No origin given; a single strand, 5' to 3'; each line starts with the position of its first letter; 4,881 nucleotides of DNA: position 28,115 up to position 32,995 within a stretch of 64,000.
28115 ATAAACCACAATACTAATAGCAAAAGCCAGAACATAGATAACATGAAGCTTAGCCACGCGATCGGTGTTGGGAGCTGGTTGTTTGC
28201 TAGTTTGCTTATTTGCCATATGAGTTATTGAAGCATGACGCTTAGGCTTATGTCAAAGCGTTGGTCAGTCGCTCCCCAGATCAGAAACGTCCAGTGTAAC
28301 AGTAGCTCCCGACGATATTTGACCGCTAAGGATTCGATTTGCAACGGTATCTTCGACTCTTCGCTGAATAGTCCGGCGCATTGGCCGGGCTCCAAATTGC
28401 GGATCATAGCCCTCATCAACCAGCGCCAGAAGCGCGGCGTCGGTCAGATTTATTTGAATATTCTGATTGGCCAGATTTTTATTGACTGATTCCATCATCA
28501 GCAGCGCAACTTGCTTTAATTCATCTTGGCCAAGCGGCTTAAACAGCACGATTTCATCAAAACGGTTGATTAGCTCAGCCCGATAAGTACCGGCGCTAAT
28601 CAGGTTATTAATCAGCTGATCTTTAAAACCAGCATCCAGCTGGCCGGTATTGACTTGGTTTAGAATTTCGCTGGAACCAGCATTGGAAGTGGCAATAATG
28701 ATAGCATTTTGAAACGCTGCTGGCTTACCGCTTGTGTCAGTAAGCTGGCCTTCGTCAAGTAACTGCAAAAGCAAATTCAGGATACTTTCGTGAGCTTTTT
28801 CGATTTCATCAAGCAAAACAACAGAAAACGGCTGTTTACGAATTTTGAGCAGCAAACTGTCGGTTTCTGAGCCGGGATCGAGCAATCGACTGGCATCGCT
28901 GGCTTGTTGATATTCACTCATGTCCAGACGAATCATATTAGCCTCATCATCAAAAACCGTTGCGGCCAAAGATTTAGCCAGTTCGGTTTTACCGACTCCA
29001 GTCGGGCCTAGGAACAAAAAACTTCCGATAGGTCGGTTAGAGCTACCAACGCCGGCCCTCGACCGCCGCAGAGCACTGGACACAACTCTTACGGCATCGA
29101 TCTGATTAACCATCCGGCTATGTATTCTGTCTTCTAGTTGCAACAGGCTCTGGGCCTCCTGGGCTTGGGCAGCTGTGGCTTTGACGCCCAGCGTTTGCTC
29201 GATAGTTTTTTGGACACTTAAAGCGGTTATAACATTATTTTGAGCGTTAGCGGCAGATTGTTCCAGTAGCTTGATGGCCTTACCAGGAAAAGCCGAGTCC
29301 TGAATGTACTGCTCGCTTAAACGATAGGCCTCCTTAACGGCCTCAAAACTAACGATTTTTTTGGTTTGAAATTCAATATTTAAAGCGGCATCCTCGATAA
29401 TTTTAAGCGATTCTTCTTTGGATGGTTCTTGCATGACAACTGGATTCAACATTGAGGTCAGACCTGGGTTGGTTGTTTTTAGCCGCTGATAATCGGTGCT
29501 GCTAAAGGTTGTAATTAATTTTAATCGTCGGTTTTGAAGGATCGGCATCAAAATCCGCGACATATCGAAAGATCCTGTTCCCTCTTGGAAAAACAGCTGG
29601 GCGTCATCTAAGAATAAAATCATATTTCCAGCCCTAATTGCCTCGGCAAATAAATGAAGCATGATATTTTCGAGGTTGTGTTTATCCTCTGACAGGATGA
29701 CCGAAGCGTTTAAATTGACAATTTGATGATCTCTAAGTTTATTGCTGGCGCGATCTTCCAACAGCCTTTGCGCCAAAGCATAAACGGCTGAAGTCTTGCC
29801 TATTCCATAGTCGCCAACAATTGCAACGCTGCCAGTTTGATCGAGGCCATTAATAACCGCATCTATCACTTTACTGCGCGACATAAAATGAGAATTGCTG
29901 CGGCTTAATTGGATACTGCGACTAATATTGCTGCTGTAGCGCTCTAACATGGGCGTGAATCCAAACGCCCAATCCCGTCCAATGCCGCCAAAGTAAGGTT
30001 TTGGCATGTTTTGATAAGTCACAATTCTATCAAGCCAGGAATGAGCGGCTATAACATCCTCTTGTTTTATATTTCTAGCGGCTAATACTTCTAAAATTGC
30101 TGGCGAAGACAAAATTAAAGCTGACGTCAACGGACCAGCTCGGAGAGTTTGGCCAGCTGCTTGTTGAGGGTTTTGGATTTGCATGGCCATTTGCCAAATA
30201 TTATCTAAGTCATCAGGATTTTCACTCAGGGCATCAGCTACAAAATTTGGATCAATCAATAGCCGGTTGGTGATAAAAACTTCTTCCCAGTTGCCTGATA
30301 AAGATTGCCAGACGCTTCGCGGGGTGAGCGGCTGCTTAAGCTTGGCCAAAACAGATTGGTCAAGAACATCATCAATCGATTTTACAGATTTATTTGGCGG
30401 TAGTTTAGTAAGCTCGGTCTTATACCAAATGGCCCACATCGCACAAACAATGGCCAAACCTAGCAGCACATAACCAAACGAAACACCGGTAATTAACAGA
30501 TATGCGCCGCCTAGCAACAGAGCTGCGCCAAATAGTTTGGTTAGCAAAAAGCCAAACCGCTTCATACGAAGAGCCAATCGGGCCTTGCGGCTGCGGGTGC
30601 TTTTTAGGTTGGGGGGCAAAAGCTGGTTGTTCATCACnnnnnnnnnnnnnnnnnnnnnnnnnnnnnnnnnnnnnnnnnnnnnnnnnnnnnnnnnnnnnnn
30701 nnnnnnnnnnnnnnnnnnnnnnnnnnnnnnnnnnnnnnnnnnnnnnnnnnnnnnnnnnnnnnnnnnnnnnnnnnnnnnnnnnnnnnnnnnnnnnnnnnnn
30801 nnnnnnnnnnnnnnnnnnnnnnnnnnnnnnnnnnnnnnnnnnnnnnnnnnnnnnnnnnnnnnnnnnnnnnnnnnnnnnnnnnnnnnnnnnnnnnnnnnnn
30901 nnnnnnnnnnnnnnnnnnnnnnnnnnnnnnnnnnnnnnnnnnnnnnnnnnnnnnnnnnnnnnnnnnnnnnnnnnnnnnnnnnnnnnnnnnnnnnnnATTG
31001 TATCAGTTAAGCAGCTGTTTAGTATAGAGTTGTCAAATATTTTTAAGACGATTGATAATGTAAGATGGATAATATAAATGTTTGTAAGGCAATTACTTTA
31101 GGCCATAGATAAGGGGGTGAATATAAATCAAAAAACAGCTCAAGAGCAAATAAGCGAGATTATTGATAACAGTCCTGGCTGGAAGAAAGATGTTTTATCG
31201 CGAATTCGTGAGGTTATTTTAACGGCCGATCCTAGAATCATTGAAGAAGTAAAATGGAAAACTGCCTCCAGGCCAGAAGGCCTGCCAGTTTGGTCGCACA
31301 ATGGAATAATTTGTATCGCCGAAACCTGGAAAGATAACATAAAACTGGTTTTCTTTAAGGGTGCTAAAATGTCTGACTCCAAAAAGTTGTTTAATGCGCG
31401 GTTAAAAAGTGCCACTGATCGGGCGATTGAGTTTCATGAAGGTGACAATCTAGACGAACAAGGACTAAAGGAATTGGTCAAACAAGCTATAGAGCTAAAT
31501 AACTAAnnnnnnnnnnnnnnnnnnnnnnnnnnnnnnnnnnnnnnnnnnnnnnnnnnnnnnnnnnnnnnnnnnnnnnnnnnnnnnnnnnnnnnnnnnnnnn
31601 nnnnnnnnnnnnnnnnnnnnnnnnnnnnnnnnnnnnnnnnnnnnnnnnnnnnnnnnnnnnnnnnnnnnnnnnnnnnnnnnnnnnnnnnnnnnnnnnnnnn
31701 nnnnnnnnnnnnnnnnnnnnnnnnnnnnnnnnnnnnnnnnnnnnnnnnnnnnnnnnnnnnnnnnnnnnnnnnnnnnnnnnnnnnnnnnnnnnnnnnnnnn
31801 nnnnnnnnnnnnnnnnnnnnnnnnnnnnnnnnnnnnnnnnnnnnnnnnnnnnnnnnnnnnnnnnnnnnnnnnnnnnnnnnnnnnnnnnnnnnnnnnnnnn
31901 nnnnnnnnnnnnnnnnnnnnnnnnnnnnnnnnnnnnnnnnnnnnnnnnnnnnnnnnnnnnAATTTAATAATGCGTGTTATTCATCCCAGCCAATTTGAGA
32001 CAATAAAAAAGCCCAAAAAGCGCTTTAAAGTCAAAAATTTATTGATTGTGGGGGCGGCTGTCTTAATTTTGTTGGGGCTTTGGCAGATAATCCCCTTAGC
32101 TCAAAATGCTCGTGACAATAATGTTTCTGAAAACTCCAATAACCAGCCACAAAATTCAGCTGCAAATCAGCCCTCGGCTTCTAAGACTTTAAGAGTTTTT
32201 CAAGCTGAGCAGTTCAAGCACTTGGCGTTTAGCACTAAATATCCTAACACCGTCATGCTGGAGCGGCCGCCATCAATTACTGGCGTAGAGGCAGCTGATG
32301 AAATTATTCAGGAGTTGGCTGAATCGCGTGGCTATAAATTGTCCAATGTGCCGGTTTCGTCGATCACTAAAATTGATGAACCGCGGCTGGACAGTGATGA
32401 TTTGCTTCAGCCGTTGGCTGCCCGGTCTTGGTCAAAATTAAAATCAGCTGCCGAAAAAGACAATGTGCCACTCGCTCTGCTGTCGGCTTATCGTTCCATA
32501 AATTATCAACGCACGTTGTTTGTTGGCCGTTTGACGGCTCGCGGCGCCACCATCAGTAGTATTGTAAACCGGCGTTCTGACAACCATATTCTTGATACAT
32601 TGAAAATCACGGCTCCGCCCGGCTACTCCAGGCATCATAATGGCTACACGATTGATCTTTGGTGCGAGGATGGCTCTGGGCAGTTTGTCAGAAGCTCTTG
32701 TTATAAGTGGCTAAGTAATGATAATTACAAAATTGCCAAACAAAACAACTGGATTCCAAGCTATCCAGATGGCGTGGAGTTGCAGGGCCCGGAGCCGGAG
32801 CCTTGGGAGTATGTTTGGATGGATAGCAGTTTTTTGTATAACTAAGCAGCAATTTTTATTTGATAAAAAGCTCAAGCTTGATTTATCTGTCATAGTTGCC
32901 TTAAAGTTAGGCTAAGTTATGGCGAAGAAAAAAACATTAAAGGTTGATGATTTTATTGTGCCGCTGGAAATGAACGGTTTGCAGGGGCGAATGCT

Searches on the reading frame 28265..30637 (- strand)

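Call 14: search_protein_families(library=pfam, proteins=[window:28265-30637:-])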
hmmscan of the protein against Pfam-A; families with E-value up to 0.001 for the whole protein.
window:28265-30637:- (790 aa): 25 families
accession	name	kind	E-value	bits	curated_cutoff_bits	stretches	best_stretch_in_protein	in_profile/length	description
PF07724.20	AAA_2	-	3.9e-43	147.8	27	1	535-696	1-166/166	AAA domain (Cdc48 subfamily)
PF10431.15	ClpB_D2-small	-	1.1e-24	86.7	21.9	1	702-781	1-80/81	C-terminal, D2-small domain, of ClpB protein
PF00004.35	AAA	-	7.4e-17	62.5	21.2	2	541-653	2-110/131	ATPase family associated with various cellular activities (AAA)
PF07728.20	AAA_5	-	4.1e-13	50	22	1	540-655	2-125/139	AAA domain (dynein-related subfamily)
PF13173.12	AAA_14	-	5.1e-10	39.9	27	1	541-629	6-87/129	AAA domain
PF20720.3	nSTAND3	-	1.2e-08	35.2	27.2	0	257-296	6-45/155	Novel STAND NTPase 3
PF13191.12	AAA_16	-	5.6e-08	33.9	32.6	0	263-305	14-71/167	AAA ATPase domain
PF17871.7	AAA_lid_9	-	7.5e-07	29.5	22.8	1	407-496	2-91/104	AAA lid domain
PF13401.12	AAA_22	-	1.3e-06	29.2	27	0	267-349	4-96/130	AAA domain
PF00158.32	Sigma54_activat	-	4.1e-06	27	20.2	1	539-656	24-146/168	Sigma-54 interaction domain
PF20703.3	nSTAND1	-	5.7e-06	26.6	27.1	1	248-429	13-211/379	Novel STAND NTPase 1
PF12775.13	AAA_7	-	1.8e-05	24.8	25.8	0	539-587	35-83/181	P-loop containing dynein motor region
PF00910.28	RNA_helicase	-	2.7e-05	25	21.5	0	541-652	2-104/105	RNA helicase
PF01935.23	DUF87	-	3.3e-05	24.5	23.2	0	540-599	26-87/220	Helicase HerA, central domain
PF25199.1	nSTAND_NTPase5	-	8e-05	22.9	34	0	266-353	39-112/145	Novel STAND NTPase 5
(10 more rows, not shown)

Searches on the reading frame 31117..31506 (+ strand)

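Call 14: search_protein_families(library=pfam, proteins=[window:31117-31506:+])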
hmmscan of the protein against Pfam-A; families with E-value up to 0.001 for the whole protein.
window:31117-31506:+ (129 aa): 1 family
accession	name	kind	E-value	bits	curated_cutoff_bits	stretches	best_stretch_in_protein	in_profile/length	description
PF08818.16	DUF1801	-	2.5e-19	69.9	27.2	1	23-125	1-85/85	Domain of unknown function (DU1801)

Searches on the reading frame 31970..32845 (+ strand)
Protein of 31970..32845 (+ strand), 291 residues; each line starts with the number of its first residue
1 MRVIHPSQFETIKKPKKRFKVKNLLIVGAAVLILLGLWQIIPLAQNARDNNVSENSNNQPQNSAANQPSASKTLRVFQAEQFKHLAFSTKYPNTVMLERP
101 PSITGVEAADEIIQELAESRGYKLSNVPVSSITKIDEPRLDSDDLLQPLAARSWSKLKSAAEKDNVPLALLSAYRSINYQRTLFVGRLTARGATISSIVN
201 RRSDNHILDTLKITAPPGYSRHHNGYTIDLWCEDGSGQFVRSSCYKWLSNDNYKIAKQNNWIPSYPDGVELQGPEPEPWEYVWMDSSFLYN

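Call 13: find_homologous_proteins(query=window:31970-32845:+)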
Query window:31970-32845:+ (291 aa): 570 proteins with E <= 0.001 among 1647 candidates; the best 120 are listed.
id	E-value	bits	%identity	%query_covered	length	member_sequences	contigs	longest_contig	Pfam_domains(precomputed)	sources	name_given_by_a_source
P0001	1.7e-147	508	97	82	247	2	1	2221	PF02557.23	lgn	-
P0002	4.9e-114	399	60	100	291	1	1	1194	PF02557.23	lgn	-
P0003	1.4e-93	331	53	93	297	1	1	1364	PF02557.23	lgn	-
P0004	1.0e-91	325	51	100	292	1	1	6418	PF02557.23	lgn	-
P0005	1.4e-91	325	55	98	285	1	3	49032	PF02557.23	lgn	-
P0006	4.2e-91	323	60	77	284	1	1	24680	PF02557.23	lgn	-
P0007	8.3e-91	322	51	100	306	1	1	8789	PF02557.23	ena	-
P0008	3.5e-90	320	48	100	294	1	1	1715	PF02557.23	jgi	jgi:LAS superfamily LD-carboxypeptidase LdcB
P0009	5.3e-90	320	55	85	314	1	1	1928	PF02557.23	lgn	-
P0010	6.0e-90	320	53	99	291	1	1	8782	PF02557.23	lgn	-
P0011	6.2e-90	320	56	82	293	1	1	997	PF02557.23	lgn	-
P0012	6.6e-90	319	53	97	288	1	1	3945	PF02557.23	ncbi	-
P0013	7.2e-90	319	49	99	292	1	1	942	PF02557.23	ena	-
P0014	7.7e-90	319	59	84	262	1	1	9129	PF02557.23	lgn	-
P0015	1.0e-89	319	58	77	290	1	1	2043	PF02557.23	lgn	-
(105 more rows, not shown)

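Call 14: search_protein_families(library=pfam, proteins=[window:31970-32845:+])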
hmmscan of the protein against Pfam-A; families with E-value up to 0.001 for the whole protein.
window:31970-32845:+ (291 aa): 1 family
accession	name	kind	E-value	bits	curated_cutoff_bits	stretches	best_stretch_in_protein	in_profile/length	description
PF02557.22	VanY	-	5.7e-18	65.4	25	1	145-284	3-130/132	D-alanyl-D-alanine carboxypeptidase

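Call 16: find_encoding_contigs(protein=P0001, flank=3000)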
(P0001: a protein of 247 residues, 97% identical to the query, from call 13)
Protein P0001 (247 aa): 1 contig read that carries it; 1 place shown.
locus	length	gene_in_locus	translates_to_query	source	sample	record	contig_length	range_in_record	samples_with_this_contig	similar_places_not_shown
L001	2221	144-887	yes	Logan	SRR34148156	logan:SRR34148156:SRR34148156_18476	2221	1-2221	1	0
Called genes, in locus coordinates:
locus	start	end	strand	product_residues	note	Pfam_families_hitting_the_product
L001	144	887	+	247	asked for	PF02557:VanY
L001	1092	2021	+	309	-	PF00561:Abhydrolase_1 (weak), PF12146:Hydrolase_4 (weak)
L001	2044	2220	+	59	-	?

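Call 17: find_related_loci(query=A2, collection=genome_contigs, flank=3000)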
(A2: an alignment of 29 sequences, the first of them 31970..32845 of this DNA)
Query A2 (291 aa) in genome_contigs; peptide patterns used: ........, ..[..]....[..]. (x = any residue, [..] = any of these).
171 stretches matched a pattern; 138 encode a relative of the query (tblastn E <= 1e-3); the best 80 are kept; 80 distinct loci.
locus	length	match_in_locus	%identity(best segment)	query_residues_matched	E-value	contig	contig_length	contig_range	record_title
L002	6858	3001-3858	49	1-290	9e-93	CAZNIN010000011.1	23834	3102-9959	MAG TPA_asm: uncultured Candidatus Saccharibacteria bacterium isolate SRP144015_co1_53 genome assembly, contig: NODE_108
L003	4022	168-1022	50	1-289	2e-91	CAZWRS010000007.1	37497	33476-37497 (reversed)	MAG TPA_asm: uncultured Candidatus Saccharibacteria bacterium isolate SRP144015_co1_75 genome assembly, contig: NODE_579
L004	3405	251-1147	49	1-290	1e-92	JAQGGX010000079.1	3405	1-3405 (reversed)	MAG: Candidatus Saccharibacteria bacterium isolate RYN_418 scaffold_4331965, whole genome shotgun sequence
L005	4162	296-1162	50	1-289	4e-91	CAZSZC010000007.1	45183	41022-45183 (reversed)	MAG TPA_asm: uncultured Candidatus Saccharibacteria bacterium isolate SRP298887_co1_348 genome assembly, contig: NODE_53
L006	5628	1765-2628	49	1-291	2e-90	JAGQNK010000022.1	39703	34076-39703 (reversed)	MAG: Candidatus Saccharibacteria bacterium isolate HKST-UBA66 2008_48646, whole genome shotgun sequence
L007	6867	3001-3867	50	1-284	2e-89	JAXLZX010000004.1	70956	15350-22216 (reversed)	MAG: Candidatus Saccharimonadales bacterium isolate STL-PAT13 C1.59.fa-4, whole genome shotgun sequence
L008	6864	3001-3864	50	1-284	1e-87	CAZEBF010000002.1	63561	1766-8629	MAG TPA_asm: uncultured Candidatus Saccharibacteria bacterium isolate SRP286056_co1_136 genome assembly, contig: NODE_42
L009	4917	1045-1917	49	1-289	1e-84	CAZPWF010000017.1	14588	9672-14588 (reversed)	MAG TPA_asm: uncultured Candidatus Saccharibacteria bacterium isolate SRP170004_co1_152 genome assembly, contig: NODE_65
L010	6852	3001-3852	48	1-289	3e-84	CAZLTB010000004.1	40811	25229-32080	MAG TPA_asm: uncultured Candidatus Saccharibacteria bacterium isolate SRP200132_co1_495 genome assembly, contig: NODE_16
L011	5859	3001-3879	46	1-289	5e-83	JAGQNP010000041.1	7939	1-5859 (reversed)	MAG: Candidatus Saccharibacteria bacterium isolate HKST-UBA71 NODE_41_length_7939_cov_3.326762, whole genome shotgun seq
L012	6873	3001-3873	47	1-287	8e-82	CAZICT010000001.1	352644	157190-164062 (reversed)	MAG TPA_asm: uncultured Candidatus Saccharibacteria bacterium isolate SRP144015_co1_49 genome assembly, contig: NODE_11_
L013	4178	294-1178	45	1-289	1e-80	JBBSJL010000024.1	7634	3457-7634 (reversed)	MAG: Candidatus Saccharimonadales bacterium isolate LS4_metabat2.004 LS4_metabat2.004_K_3539978_L_7634_cov_8.9777, whole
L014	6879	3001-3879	46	1-291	3e-80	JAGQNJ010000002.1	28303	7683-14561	MAG: Candidatus Saccharibacteria bacterium isolate HKST-UBA65 NODE_2_length_28303_cov_3.441756, whole genome shotgun seq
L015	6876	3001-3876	44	1-289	7e-80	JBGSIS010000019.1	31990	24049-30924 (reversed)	MAG: Candidatus Saccharimonadales bacterium isolate JTS-AC137 k141_3699681, whole genome shotgun sequence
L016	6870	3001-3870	46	1-290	1e-79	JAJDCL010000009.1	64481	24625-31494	MAG: Candidatus Saccharibacteria bacterium isolate OFTM59 OFTM59_8, whole genome shotgun sequence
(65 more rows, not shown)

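Call 67: find_encoding_contigs(protein=P0005, flank=2500, max_places=3)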
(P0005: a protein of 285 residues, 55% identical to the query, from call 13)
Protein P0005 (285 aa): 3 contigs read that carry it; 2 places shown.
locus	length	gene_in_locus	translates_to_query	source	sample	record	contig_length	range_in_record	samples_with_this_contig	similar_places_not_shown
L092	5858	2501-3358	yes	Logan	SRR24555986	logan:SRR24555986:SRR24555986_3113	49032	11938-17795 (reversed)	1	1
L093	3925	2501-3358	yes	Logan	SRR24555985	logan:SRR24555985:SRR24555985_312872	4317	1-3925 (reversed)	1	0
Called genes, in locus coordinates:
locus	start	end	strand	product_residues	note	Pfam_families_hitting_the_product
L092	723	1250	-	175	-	-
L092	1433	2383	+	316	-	PF04542:Sigma70_r2, PF04539:Sigma70_r3, PF04545:Sigma70_r4 (weak)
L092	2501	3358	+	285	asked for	PF02557:VanY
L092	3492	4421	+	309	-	PF00561:Abhydrolase_1 (weak), PF12146:Hydrolase_4 (weak)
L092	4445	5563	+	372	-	PF13439:Glyco_transf_4, PF13579:Glyco_trans_4_4, PF20706:GT4-conflict, PF00534:Glycos_transf_1, PF13692:Glyco_trans_1_4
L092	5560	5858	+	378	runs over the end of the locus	PF13439:Glyco_transf_4, PF13579:Glyco_trans_4_4, PF20706:GT4-conflict (weak), PF00534:Glycos_transf_1, PF13692:Glyco_trans_1_4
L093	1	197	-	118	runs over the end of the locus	-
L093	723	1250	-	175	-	-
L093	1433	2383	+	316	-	PF04542:Sigma70_r2, PF04539:Sigma70_r3, PF04545:Sigma70_r4 (weak)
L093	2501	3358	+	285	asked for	PF02557:VanY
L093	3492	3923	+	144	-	?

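Call 68: find_encoding_contigs(protein=P0006, flank=2500, max_places=2)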
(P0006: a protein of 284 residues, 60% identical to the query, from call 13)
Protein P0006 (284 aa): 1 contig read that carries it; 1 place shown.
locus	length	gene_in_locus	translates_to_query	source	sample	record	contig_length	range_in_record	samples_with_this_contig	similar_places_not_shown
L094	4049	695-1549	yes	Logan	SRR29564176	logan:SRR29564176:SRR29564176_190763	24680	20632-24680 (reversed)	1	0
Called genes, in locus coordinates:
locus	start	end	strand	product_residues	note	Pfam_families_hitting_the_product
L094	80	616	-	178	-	-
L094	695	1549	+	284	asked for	PF02557:VanY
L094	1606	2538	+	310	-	-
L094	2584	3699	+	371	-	PF13439:Glyco_transf_4, PF13579:Glyco_trans_4_4, PF20706:GT4-conflict, PF00534:Glycos_transf_1, PF13692:Glyco_trans_1_4, PF13524:Glyco_trans_1_2 (faint)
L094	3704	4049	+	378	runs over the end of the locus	PF13439:Glyco_transf_4, PF13579:Glyco_trans_4_4, PF20706:GT4-conflict (weak), PF00534:Glycos_transf_1, PF13692:Glyco_trans_1_4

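Call 69: find_encoding_contigs(protein=P0014, flank=2500, max_places=2)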
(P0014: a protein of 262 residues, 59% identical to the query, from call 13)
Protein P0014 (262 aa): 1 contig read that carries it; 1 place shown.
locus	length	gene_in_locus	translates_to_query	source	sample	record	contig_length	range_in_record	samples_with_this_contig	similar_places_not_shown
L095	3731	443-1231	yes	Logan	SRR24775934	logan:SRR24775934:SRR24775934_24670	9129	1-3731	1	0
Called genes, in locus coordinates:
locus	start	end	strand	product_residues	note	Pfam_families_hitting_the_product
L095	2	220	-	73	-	?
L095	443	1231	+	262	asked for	PF02557:VanY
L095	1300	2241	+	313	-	PF00561:Abhydrolase_1, PF12697:Abhydrolase_6 (weak)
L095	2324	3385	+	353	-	PF13439:Glyco_transf_4, PF13579:Glyco_trans_4_4, PF20706:GT4-conflict, PF00534:Glycos_transf_1, PF13692:Glyco_trans_1_4, PF13524:Glyco_trans_1_2 (weak)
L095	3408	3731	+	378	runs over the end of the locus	PF13439:Glyco_transf_4, PF13579:Glyco_trans_4_4, PF20706:GT4-conflict, PF00534:Glycos_transf_1, PF13692:Glyco_trans_1_4, PF13524:Glyco_trans_1_2 (faint)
